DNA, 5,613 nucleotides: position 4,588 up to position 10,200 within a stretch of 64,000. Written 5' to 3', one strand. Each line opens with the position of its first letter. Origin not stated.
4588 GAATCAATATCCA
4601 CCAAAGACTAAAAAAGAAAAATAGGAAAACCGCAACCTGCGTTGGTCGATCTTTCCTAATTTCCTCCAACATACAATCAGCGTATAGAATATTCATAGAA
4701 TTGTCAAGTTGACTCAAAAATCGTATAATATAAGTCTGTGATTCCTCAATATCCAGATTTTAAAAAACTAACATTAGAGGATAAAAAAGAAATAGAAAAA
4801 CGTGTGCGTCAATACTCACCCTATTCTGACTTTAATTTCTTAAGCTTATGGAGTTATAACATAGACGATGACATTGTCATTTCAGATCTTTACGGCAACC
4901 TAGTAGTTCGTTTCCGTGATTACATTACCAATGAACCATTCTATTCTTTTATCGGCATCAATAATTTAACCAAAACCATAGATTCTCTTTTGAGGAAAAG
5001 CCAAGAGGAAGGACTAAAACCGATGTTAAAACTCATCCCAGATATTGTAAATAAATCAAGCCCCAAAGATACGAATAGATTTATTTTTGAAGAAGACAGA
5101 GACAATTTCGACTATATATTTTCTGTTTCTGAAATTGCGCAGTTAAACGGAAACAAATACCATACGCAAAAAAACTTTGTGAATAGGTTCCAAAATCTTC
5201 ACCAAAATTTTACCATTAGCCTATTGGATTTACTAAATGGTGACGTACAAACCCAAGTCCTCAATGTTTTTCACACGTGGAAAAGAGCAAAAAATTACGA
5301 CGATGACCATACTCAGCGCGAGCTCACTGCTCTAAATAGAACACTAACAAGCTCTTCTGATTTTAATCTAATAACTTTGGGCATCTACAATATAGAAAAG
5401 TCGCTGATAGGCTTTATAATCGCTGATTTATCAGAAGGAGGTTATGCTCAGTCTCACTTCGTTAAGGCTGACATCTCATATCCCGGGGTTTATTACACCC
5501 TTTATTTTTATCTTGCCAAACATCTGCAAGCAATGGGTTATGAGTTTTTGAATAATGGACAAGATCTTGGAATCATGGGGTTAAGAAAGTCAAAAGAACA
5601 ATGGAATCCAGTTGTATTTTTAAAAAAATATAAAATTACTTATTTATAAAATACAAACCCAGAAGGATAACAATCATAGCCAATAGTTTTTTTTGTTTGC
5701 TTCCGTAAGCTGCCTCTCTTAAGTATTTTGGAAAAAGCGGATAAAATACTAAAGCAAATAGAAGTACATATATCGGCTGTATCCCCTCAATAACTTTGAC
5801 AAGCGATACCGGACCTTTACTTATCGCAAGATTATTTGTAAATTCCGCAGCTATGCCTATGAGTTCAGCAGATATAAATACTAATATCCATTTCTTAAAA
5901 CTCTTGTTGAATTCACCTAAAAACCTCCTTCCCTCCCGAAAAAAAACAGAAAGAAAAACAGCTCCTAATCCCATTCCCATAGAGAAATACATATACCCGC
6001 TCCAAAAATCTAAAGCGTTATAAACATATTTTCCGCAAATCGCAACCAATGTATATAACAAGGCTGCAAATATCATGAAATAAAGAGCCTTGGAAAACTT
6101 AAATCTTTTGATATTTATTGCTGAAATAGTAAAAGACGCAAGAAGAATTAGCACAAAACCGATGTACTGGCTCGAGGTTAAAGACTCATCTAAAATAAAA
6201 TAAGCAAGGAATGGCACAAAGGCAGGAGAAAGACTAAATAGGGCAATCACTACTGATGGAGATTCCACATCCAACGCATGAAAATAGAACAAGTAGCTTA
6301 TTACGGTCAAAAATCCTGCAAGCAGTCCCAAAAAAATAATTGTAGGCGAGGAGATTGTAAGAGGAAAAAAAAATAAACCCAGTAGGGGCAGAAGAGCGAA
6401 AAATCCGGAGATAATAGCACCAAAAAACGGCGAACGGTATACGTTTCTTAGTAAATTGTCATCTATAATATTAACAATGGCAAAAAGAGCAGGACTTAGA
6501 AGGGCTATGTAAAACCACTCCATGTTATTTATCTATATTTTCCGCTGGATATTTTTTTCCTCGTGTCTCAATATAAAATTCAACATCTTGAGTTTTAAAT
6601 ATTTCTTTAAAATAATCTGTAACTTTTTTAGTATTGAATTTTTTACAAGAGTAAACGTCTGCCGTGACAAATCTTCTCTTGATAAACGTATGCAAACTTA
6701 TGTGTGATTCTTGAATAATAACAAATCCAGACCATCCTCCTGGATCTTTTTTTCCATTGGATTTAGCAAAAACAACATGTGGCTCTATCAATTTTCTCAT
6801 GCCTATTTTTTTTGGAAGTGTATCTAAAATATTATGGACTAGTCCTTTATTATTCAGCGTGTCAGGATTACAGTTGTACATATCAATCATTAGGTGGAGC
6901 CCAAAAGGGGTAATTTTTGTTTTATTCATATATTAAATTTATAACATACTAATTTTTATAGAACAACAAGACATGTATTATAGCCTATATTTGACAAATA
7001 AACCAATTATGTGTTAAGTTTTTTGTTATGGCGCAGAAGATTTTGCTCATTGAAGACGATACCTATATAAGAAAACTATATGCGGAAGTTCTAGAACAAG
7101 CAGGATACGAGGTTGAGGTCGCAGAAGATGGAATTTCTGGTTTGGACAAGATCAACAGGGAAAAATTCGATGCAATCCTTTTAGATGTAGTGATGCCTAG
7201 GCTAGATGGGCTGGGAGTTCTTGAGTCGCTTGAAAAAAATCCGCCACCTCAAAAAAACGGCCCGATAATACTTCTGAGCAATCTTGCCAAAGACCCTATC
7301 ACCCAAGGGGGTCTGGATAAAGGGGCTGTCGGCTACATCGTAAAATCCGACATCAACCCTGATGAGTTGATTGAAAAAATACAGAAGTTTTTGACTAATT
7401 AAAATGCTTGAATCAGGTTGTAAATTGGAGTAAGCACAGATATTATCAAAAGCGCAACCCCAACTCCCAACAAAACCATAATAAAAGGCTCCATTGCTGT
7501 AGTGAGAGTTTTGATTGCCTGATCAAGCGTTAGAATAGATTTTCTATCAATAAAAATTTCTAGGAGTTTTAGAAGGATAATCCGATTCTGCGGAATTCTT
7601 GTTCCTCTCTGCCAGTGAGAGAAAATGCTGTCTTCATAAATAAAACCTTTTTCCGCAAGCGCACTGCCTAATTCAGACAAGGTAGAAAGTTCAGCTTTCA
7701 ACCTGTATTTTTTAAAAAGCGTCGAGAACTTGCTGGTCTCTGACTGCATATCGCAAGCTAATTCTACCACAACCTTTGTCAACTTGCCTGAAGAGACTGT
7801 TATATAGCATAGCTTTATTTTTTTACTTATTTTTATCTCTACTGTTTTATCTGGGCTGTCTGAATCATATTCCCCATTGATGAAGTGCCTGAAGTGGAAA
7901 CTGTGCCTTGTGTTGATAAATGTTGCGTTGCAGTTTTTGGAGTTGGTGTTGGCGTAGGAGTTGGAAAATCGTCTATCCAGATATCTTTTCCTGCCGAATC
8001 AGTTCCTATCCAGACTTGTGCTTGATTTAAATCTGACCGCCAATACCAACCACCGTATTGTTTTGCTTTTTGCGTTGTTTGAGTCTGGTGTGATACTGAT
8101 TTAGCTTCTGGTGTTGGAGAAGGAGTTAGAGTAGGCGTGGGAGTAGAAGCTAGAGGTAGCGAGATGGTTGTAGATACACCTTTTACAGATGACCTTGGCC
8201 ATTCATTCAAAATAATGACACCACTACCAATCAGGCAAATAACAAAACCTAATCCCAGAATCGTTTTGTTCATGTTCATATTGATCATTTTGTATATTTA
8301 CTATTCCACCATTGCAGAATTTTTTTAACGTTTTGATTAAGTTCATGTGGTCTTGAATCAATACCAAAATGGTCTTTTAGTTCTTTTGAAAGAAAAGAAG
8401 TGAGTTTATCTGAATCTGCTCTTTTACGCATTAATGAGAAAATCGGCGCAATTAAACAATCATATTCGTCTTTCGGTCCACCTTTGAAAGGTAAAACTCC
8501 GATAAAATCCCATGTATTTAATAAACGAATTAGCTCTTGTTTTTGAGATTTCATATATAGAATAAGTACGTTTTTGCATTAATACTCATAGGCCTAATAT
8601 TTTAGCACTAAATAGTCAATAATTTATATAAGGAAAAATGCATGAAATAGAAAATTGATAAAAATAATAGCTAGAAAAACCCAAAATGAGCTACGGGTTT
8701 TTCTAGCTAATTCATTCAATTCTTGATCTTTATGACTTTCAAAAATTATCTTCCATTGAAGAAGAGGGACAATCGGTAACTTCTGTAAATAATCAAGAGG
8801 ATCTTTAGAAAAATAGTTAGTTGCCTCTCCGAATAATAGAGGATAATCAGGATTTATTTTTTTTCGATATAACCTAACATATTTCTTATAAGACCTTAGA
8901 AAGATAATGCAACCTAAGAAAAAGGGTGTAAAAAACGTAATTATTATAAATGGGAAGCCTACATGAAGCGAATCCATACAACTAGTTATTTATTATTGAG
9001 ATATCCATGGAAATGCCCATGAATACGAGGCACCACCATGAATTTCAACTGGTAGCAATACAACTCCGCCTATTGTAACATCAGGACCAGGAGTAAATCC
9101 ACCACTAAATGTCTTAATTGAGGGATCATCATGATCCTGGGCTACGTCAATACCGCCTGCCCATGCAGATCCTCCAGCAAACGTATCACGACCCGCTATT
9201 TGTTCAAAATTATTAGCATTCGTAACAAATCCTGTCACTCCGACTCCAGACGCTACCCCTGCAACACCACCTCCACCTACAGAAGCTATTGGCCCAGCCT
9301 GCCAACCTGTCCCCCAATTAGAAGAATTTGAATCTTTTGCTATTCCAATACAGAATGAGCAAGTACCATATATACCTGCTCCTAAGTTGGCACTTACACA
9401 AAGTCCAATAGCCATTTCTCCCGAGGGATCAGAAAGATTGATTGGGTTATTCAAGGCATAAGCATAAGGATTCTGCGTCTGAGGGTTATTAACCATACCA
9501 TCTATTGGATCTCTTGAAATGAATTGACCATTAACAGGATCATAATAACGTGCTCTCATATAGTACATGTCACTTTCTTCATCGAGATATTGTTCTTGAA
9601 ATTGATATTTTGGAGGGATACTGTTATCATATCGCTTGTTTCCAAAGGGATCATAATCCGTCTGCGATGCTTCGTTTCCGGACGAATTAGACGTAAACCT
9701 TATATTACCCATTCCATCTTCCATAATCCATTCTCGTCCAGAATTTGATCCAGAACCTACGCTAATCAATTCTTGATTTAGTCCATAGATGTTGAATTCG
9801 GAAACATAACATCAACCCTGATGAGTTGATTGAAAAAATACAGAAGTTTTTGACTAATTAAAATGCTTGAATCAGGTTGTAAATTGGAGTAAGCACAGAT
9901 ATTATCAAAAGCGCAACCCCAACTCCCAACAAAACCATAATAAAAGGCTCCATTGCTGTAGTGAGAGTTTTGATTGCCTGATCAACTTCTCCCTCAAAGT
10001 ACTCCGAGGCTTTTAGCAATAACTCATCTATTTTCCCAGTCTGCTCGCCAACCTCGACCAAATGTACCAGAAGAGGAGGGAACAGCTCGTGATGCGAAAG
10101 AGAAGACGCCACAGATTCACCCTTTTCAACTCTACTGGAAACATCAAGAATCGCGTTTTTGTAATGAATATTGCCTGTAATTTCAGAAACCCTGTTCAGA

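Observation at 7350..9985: Cassette inserted exactly at the RR/pilC overlapping-stop junction, bracketed by ~177-bp perfect direct repeats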

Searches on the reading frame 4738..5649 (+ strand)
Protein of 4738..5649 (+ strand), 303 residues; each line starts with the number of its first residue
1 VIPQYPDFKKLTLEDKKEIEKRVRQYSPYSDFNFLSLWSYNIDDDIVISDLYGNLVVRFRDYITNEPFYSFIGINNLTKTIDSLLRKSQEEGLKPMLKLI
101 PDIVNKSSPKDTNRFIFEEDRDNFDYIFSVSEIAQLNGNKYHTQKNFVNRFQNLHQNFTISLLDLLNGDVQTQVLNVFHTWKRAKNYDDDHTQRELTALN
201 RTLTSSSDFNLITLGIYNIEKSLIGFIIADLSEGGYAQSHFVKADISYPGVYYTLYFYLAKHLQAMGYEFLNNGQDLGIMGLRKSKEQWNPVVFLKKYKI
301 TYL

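Call 4: search_protein_families(library=pfam, proteins=[window:4738-5649:+], max_evalue=0.1)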
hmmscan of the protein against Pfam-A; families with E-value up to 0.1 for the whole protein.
window:4738-5649:+ (303 aa): 2 families
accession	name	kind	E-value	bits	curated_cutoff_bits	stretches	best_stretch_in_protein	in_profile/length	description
PF09924.15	LPG_synthase_C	-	3.4e-22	79.3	27.5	1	77-299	57-296/298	Phosphatidylglycerol lysyltransferase, C-terminal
PF04818.19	CID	-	0.052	14.2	23.9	0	127-193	54-118/120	CID domain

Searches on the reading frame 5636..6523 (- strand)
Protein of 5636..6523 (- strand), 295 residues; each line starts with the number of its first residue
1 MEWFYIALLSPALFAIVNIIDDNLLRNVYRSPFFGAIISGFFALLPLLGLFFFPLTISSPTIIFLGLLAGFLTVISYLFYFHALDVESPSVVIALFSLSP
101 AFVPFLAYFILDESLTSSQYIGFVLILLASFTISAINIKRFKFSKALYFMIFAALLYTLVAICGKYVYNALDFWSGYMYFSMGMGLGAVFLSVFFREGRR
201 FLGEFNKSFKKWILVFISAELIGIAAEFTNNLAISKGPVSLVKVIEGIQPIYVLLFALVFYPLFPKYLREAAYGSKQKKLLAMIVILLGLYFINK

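Call 4: search_protein_families(library=pfam, proteins=[window:5636-6523:-], max_evalue=0.1)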
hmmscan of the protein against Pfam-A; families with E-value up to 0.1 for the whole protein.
window:5636-6523:- (295 aa): 3 families
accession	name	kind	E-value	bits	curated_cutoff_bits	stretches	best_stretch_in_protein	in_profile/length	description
PF00892.27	EamA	-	6e-19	69.1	28.2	2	5-134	5-134/135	EamA-like transporter family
PF03151.22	TPT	-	1.4e-05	25.1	30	1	156-261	13-113/291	Triose-phosphate Transporter family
PF11810.13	DUF3332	-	0.065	13.3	25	0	139-177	36-75/170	Domain of unknown function (DUF3332)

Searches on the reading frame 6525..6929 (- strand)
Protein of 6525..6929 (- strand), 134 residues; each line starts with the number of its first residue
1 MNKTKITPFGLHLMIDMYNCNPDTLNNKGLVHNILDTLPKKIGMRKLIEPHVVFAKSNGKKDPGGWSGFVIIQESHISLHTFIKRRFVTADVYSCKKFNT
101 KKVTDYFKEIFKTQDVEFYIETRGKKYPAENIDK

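Call 4: search_protein_families(library=pfam, proteins=[window:6525-6929:-], max_evalue=0.1)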
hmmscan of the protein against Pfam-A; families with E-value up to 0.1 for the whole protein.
window:6525-6929:- (134 aa): 3 families
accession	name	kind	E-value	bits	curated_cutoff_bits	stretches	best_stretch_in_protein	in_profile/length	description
PF02675.21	AdoMet_dc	-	4.3e-26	91.8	25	1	12-124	1-107/107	S-adenosylmethionine decarboxylase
PF00313.28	CSD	-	0.004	17.4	27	1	82-133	16-64/66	'Cold-shock' DNA-binding domain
PF06071.19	YchF-GTPase_C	-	0.07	13.7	27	0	78-113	29-64/84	Protein of unknown function (DUF933)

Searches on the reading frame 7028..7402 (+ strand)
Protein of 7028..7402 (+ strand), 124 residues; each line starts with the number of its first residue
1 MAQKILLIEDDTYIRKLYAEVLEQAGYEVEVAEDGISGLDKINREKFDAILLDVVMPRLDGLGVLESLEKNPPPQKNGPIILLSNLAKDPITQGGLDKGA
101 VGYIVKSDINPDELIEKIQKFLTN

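Call 4: search_protein_families(library=pfam, proteins=[window:7028-7402:+], max_evalue=0.1)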
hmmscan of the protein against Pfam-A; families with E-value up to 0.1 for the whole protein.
window:7028-7402:+ (124 aa): 1 family
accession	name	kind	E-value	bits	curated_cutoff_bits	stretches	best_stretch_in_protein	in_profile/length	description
PF00072.30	Response_reg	-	1.5e-24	86.8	30.2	1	5-119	1-111/111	Response regulator receiver domain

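Call 8: find_encoding_contigs(protein=window:7028-7402:+, flank=10000, max_places=10)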
Protein window:7028-7402:+ (124 aa): 10 contigs read that carry it; 10 places shown.
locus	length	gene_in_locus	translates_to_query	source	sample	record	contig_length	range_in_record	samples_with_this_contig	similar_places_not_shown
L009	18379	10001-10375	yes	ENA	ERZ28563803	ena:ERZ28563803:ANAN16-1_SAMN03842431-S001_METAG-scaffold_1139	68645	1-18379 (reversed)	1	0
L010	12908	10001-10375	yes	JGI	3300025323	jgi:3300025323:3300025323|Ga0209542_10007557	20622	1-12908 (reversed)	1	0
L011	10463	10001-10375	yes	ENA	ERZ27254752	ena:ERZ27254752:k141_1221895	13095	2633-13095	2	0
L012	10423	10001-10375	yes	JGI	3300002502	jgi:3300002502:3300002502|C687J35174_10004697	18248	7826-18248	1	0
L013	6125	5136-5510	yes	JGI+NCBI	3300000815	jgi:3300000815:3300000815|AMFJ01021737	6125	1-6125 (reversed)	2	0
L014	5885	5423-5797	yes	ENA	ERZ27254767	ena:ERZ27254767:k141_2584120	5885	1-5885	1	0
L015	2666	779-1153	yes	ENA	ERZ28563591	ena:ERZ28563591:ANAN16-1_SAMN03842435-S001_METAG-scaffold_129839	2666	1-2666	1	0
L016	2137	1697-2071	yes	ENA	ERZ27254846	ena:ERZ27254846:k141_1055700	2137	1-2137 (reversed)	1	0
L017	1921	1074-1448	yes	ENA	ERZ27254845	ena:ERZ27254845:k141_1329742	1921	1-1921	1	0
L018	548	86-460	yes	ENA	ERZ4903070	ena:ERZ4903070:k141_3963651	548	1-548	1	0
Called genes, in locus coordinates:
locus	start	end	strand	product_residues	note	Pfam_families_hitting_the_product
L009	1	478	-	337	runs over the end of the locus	PF11104:PilM_2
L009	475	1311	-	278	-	-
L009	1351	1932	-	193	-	-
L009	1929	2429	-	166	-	-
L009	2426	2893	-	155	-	PF07963:N_methyl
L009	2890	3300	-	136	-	PF08334:T2SSG (weak)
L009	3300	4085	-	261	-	PF06750:A24_N_bact, PF01478:Peptidase_A24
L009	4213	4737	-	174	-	PF07963:N_methyl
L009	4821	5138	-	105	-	PF18895:T4SS_pilin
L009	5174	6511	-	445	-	PF00512:HisKA, PF02518:HATPase_c, PF13589:HATPase_c_3 (weak)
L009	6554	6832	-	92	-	-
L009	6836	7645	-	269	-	-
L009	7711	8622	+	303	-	PF09924:LPG_synthase_C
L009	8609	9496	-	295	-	PF00892:EamA, PF03151:TPT (weak)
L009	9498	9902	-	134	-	PF02675:AdoMet_dc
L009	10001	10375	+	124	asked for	PF00072:Response_reg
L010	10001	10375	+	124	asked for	PF00072:Response_reg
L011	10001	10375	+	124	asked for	PF00072:Response_reg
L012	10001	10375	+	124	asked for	PF00072:Response_reg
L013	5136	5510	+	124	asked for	PF00072:Response_reg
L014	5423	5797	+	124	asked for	PF00072:Response_reg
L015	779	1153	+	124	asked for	PF00072:Response_reg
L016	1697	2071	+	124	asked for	PF00072:Response_reg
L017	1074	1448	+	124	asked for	PF00072:Response_reg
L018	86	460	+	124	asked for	PF00072:Response_reg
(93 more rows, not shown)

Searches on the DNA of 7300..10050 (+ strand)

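Call 31: search_dna_similar(query=window:7300-10050:+, collection=phages, mode=distant)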
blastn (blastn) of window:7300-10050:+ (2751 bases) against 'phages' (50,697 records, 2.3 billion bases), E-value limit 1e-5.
No match.

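Call 32: search_dna_similar(query=window:7300-10050:+, collection=plasmids, mode=distant)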
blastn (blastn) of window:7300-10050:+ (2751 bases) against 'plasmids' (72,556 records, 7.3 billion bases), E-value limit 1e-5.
No match.
